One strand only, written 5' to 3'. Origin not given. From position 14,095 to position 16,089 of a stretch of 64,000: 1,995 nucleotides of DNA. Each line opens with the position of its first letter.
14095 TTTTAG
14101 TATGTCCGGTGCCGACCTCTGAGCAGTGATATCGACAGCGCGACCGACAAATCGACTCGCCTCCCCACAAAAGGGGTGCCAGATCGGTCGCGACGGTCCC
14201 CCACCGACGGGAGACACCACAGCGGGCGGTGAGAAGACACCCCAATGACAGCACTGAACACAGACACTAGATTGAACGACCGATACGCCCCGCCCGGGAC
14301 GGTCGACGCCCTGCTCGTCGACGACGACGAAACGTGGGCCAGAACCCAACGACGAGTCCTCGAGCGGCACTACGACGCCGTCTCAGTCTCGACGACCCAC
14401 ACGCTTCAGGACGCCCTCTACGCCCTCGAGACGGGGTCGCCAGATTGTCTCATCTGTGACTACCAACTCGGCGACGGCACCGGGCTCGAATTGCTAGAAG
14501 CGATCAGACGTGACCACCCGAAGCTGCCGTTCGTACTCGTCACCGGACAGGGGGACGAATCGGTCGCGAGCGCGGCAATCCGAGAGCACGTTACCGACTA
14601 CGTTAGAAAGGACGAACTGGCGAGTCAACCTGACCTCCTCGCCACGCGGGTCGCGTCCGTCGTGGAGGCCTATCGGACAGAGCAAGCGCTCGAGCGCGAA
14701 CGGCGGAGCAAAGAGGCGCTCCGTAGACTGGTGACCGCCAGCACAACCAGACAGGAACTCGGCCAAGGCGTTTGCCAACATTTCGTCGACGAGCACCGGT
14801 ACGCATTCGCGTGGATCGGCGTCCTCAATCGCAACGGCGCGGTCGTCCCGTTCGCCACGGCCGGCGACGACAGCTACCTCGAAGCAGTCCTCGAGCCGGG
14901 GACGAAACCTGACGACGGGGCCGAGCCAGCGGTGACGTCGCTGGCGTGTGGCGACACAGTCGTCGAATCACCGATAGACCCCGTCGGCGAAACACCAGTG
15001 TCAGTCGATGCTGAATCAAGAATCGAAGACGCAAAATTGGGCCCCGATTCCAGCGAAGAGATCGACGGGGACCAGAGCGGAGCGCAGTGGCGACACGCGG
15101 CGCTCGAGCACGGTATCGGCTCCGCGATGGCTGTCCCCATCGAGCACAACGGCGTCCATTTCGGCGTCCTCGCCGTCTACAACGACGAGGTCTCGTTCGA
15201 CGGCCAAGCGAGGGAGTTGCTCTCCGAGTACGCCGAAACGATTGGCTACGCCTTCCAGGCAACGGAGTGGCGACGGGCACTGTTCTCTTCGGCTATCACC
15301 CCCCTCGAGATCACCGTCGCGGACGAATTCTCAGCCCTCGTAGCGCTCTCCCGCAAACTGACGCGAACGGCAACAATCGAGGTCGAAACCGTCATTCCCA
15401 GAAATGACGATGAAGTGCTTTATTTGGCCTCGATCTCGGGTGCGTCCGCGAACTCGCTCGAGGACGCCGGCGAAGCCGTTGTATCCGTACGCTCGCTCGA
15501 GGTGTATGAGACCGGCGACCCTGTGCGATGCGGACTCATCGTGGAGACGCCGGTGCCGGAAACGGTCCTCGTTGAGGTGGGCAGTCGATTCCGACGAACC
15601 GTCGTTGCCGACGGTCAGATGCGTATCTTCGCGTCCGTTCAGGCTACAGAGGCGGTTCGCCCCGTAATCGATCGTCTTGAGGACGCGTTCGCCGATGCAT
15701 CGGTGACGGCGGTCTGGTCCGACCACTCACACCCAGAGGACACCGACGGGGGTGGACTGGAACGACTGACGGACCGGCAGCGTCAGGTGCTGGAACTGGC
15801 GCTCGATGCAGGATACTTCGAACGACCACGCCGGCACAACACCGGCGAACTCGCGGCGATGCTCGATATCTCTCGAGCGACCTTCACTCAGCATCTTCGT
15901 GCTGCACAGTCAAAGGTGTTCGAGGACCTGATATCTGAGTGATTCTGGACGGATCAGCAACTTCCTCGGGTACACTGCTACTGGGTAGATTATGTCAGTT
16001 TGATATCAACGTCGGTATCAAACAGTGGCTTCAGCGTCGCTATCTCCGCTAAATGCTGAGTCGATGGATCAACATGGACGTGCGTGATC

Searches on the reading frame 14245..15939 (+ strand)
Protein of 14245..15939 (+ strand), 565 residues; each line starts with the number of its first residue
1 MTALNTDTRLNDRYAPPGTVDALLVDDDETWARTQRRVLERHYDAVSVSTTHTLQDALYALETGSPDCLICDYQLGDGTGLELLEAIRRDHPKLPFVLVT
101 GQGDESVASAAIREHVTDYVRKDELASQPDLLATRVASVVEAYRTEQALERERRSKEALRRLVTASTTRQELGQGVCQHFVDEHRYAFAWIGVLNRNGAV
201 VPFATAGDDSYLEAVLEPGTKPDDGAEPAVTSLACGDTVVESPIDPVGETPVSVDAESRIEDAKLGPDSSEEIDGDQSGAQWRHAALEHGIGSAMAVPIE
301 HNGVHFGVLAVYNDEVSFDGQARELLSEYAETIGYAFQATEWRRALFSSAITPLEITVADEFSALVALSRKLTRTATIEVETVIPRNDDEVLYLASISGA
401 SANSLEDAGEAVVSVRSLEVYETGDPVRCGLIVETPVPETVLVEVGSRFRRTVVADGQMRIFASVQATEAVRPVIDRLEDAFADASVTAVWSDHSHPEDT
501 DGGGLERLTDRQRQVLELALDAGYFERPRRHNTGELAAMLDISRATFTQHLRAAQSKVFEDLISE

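Call 80: search_protein_families(library=pfam, proteins=[window:14245-15939:+], max_evalue=0.000001)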
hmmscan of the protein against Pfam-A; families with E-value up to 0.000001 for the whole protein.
window:14245-15939:+ (565 aa): 5 families
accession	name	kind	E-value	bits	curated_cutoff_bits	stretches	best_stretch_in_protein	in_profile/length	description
PF04967.18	HTH_10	-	2.5e-20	72.4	23.1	1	508-560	1-53/53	HTH DNA binding domain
PF15915.11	BAT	-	7.2e-20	71.8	25.8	1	352-493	4-144/156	GAF and HTH_10 associated domain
PF00072.30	Response_reg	-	5e-19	69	30.2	1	23-124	2-101/111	Response regulator receiver domain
PF13185.12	GAF_2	-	8.4e-10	39.4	28.6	1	280-337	77-135/136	GAF domain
PF01590.32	GAF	-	4e-07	31.1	22.4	0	275-336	70-132/133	GAF domain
